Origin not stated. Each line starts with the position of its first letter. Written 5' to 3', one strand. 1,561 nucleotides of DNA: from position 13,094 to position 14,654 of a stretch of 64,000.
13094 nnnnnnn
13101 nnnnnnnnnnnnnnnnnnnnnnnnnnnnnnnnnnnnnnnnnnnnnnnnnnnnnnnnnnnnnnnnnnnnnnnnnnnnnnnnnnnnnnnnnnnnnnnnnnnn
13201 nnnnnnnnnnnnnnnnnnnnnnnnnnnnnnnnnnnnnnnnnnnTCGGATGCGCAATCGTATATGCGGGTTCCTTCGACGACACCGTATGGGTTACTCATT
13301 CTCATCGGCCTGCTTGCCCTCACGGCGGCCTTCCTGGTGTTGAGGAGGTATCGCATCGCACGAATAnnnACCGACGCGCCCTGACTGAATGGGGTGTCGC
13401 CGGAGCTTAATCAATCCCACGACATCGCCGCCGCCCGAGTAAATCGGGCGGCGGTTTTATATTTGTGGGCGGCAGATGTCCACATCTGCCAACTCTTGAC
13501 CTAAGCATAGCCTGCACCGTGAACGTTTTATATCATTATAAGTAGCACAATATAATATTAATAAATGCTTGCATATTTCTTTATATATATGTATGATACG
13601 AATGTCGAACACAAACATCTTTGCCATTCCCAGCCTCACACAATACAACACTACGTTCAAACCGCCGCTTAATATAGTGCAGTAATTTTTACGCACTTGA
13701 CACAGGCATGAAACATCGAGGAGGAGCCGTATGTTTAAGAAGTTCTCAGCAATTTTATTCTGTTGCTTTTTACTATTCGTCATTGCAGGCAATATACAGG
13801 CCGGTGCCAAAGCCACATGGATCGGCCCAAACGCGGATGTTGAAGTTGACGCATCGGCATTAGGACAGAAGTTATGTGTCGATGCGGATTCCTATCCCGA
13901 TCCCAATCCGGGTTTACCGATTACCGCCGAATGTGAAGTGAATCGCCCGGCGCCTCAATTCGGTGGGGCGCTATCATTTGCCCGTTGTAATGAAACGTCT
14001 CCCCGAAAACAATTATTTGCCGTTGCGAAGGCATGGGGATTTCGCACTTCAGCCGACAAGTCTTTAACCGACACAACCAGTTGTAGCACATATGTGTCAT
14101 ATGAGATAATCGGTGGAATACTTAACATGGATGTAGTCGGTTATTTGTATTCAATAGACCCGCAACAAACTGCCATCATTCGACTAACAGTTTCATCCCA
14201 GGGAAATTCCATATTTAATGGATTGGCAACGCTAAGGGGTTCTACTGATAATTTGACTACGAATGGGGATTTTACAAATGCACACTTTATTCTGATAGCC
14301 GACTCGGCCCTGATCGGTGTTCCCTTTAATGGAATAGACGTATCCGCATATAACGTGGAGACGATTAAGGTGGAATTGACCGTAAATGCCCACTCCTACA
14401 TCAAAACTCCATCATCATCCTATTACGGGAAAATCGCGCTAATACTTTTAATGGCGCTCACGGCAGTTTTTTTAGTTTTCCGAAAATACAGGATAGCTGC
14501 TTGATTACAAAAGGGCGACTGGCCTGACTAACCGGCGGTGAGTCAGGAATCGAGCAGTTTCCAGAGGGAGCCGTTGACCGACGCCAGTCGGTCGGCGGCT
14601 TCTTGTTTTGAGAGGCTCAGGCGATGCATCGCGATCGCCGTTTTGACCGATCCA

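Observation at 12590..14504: Tandem paralogous secreted 4-Cys proteins sharing an unrecognised C-terminal sorting-signal-like tail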

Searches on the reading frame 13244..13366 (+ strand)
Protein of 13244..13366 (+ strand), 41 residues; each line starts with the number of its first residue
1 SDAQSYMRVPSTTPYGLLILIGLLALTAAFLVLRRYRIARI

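Call 22: search_protein_families(library=ncbifam, proteins=[window:13244-13366:+], max_evalue=10)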
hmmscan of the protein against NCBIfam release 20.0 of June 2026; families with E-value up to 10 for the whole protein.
seq(41 aa): 6 families
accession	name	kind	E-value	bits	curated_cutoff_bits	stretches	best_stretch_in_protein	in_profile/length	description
TIGR01167.1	LPXTG_anchor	domain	0.013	16.1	15.9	1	16-37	11-32/34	LPXTG cell wall anchor domain-containing protein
NF033207.2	midcut_by_XrtH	subfamily_domain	0.028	14.5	45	1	8-35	36-62/175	midcut-by-XrtH protein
TIGR04383.1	acidic_w_LPXTA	equivalog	0.065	12.5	50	1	8-37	289-319/320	processed acidic surface protein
NF033507.3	Loki-CTERM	subfamily_domain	0.12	12.8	19.9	1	16-37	5-26/27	Loki-CTERM sorting domain-containing protein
TIGR04143.1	VPxxxP_CTERM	domain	0.41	10.6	30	1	9-35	1-23/25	VPXXXP-CTERM sorting domain-containing protein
NF033191.4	JDVT-CTERM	domain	1.9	8.4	27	1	20-37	18-35/35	JDVT-CTERM domain-containing protein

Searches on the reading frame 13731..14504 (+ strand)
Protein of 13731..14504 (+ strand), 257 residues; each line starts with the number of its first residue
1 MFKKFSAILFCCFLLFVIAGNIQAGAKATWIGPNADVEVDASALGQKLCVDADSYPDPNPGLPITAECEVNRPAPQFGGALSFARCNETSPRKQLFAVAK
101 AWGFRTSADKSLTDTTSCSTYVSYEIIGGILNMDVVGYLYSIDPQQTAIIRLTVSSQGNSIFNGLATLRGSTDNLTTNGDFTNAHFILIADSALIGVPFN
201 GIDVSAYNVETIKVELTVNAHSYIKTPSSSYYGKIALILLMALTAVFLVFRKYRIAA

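Call 3: search_protein_families(library=ncbifam, proteins=[window:13731-14504:+], max_evalue=10)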
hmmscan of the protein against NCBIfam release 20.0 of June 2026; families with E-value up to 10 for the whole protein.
window:13731-14504:+ (257 aa): 0 families

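Call 4: search_protein_families(library=pfam, proteins=[window:13731-14504:+], max_evalue=10)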
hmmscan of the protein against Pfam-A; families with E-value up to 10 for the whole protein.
window:13731-14504:+ (257 aa): 2 families
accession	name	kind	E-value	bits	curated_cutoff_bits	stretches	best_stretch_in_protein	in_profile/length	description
PF24335.1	DUF7503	-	0.16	12.1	27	1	7-33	16-42/42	Family of unknown function (DUF7503)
PF03858.18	Crust_neuro_H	-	0.29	12.4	23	1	165-184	13-32/41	Crustacean neurohormone H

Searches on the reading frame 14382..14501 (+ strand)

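Call 22: search_protein_families(library=ncbifam, proteins=[window:14382-14501:+], max_evalue=10)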
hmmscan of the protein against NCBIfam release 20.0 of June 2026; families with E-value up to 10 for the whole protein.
seq(40 aa): 2 families
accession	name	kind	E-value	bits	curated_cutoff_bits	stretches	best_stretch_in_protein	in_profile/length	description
NF033191.4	JDVT-CTERM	domain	0.13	12.2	27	1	20-37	18-35/35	JDVT-CTERM domain-containing protein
NF033507.3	Loki-CTERM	subfamily_domain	0.43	11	19.9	1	19-37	8-26/27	Loki-CTERM sorting domain-containing protein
